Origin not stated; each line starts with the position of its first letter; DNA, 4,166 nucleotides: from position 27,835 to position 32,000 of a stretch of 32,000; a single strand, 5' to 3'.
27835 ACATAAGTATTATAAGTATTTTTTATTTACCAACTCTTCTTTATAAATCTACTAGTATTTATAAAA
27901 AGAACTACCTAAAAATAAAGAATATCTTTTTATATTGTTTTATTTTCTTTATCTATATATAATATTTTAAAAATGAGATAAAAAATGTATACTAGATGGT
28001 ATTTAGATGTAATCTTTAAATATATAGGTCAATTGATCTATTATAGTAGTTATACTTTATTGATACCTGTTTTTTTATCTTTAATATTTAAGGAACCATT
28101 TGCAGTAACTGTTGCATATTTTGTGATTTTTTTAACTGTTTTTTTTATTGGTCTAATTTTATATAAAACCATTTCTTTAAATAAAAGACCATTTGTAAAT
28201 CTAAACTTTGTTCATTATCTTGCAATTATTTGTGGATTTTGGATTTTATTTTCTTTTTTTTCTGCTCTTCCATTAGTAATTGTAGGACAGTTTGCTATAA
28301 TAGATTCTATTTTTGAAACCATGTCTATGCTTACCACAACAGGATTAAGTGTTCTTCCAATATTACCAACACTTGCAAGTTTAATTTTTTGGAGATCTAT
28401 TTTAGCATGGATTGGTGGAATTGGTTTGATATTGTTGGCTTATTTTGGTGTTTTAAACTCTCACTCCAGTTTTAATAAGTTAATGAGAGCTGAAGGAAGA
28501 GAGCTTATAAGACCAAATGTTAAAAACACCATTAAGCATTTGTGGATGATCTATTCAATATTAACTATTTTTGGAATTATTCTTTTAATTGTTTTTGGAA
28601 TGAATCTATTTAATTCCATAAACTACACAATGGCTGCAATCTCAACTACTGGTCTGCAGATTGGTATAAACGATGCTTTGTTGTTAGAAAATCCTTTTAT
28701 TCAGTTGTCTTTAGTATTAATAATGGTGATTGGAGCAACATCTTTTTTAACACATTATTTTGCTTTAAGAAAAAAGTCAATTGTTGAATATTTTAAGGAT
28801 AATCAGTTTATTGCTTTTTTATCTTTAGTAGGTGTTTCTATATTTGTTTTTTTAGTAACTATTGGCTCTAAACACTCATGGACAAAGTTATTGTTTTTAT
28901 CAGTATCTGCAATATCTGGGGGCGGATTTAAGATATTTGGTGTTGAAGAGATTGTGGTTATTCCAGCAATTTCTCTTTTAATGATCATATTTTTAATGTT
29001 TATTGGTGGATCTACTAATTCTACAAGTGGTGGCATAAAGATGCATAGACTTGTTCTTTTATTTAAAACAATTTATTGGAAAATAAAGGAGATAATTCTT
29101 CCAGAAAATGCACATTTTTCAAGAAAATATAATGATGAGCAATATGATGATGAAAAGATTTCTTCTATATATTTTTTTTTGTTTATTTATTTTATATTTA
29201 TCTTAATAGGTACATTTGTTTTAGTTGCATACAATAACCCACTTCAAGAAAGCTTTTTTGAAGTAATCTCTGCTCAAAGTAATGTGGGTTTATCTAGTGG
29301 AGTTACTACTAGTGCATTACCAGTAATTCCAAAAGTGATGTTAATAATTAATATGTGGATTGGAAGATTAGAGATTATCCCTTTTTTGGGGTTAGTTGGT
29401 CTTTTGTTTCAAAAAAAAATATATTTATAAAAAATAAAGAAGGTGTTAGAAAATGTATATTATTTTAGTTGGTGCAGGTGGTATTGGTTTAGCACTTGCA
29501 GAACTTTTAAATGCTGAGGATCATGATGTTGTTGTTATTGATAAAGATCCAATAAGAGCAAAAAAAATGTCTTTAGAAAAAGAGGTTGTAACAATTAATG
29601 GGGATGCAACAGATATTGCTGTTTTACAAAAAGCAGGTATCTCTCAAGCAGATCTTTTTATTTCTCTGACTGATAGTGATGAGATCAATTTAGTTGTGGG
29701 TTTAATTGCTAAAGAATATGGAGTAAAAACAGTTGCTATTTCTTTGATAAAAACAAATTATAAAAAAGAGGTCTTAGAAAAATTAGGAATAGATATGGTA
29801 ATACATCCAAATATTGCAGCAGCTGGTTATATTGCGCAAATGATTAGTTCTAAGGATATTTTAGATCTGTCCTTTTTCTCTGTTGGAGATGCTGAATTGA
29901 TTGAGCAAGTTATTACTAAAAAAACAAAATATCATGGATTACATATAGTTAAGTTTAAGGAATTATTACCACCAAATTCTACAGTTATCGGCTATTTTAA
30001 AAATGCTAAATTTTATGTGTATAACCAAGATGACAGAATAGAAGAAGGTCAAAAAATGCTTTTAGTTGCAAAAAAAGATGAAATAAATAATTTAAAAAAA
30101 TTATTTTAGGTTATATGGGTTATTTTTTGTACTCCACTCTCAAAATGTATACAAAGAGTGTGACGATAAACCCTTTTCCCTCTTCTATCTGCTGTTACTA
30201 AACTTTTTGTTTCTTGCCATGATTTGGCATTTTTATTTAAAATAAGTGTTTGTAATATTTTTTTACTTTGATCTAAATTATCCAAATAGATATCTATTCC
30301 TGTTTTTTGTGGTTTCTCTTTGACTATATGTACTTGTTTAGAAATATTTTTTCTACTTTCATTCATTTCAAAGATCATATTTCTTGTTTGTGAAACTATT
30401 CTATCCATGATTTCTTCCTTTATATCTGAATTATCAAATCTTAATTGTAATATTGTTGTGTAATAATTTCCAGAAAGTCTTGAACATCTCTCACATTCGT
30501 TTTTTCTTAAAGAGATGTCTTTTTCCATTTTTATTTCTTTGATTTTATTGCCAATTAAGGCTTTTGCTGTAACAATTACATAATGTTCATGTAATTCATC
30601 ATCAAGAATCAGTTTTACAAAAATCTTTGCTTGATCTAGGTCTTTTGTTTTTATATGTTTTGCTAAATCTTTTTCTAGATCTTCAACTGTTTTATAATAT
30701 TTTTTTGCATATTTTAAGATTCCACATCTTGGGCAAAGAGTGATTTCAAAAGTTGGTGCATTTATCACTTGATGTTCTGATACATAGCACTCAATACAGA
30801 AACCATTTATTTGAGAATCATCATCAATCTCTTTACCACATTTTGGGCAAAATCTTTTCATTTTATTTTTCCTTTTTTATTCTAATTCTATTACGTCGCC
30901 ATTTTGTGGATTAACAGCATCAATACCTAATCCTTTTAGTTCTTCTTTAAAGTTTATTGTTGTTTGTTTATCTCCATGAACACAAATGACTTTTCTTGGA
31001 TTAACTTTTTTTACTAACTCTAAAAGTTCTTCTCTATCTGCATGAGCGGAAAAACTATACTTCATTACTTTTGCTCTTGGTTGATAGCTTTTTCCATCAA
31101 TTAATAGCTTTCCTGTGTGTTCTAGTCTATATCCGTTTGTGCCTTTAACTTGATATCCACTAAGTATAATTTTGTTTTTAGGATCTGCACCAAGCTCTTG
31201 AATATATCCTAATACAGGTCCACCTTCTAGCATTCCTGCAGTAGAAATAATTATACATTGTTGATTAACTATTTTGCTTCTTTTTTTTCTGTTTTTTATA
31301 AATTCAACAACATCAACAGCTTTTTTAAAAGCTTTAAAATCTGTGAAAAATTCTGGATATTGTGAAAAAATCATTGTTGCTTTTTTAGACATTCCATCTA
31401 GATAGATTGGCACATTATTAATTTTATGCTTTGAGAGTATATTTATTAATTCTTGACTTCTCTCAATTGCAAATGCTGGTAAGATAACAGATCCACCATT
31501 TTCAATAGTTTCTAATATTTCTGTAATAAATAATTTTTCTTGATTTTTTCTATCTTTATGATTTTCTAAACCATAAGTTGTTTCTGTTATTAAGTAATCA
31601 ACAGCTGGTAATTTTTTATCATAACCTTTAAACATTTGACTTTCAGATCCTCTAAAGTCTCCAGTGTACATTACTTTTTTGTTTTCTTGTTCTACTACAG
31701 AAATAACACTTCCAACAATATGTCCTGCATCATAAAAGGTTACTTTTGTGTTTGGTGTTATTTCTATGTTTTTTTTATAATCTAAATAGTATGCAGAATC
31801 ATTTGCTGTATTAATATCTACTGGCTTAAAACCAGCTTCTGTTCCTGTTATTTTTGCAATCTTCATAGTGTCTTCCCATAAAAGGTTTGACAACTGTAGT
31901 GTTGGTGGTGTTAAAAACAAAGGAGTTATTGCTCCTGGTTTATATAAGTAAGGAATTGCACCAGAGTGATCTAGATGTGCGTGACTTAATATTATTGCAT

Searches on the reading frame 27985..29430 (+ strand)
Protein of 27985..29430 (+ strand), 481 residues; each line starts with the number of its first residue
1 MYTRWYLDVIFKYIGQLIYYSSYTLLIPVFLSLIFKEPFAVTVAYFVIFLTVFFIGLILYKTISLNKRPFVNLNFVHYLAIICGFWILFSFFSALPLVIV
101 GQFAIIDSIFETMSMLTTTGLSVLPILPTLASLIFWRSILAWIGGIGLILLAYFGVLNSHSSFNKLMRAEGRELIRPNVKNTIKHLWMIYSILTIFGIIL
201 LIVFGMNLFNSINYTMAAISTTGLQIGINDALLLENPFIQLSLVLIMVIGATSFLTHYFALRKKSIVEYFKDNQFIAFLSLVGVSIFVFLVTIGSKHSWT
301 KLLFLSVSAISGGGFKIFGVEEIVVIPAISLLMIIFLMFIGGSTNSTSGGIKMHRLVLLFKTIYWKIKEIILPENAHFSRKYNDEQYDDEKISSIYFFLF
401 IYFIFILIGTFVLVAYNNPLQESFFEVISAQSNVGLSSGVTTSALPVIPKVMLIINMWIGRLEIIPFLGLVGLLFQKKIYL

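Call 57: search_protein_families(library=pfam, proteins=[window:27985-29430:+], max_evalue=0.001)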
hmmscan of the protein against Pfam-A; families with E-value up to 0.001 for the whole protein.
window:27985-29430:+ (481 aa): 1 family
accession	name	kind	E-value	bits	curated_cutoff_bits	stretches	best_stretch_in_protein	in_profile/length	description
PF02386.22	TrkH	-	3.7e-44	151.5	27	1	67-468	24-487/502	Cation transport protein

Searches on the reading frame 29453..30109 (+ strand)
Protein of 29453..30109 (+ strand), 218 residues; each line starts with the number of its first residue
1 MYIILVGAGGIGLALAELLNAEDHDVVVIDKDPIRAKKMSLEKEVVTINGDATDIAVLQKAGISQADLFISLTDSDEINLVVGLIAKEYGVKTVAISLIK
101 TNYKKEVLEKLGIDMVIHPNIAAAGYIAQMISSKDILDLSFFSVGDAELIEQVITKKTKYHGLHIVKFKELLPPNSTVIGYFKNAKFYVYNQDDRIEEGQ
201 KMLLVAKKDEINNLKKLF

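Call 57: search_protein_families(library=pfam, proteins=[window:29453-30109:+], max_evalue=0.001)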
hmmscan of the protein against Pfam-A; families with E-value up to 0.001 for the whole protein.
window:29453-30109:+ (218 aa): 10 families
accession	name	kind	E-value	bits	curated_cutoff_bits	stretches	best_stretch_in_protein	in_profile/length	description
PF02254.24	TrkA_N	-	4.1e-27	95.2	23.8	1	3-119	1-116/116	TrkA-N domain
PF03435.24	Sacchrp_dh_NADP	-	3.5e-07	31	25.1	1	3-75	1-78/129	Saccharopine dehydrogenase NADP binding domain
PF02558.23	ApbA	-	1.4e-05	25.1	22.2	1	3-81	1-70/150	Ketopantoate reductase PanE/ApbA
PF03721.20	UDPG_MGDP_dh_N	-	2.5e-05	24.4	27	1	1-43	1-43/187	UDP-glucose/GDP-mannose dehydrogenase family, NAD binding domain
PF00107.32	ADH_zinc_N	-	3e-05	24.4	31.8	0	81-154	5-76/129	Zinc-binding dehydrogenase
PF01370.27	Epimerase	-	0.0001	22.3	20.9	1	5-68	3-67/240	NAD dependent epimerase/dehydratase family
PF02080.26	TrkA_C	-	0.00013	22.3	27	1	153-218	5-70/71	TrkA-C domain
PF13460.12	NAD_binding_10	-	0.00019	21.8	27.2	1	8-98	3-98/184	NAD(P)H-binding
PF13241.12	NAD_binding_7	-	0.00028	21.9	22.1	1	3-90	10-86/104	Putative NAD(P)-binding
PF13450.12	NAD_binding_8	-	0.0005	20.7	21.9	0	6-33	2-29/68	NAD(P)-binding Rossmann-like domain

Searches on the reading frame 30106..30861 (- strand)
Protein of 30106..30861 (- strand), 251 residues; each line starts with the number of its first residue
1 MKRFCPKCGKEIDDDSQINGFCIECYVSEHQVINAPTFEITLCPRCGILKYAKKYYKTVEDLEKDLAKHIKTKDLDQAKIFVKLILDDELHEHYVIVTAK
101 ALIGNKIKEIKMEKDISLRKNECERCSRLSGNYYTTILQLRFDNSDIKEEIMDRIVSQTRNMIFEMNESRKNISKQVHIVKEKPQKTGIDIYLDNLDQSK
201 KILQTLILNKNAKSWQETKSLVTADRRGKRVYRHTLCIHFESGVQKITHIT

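Call 57: search_protein_families(library=pfam, proteins=[window:30106-30861:-], max_evalue=0.001)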
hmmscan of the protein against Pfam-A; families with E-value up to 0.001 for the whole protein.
window:30106-30861:- (251 aa): 1 family
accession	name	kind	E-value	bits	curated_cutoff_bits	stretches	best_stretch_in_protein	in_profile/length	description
PF04981.18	NMD3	-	3.1e-31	109.2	24.9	1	5-238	1-241/243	NMD3 family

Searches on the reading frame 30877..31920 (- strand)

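Call 57: search_protein_families(library=pfam, proteins=[window:30877-31920:-], max_evalue=0.001)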
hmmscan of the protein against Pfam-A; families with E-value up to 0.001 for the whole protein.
window:30877-31920:- (347 aa): 3 families
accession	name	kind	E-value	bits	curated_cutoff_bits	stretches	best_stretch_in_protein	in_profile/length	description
PF10996.14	Beta-Casp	-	5.3e-23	82.2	27.7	1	156-266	2-120/120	Beta-Casp domain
PF07521.17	RMMBL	-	3.8e-16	59.3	21.6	1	282-337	5-62/63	Zn-dependent metallo-hydrolase RNA specificity domain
PF16661.11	Lactamase_B_6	-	0.00015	21.7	27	1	4-99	72-172/193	Metallo-beta-lactamase superfamily domain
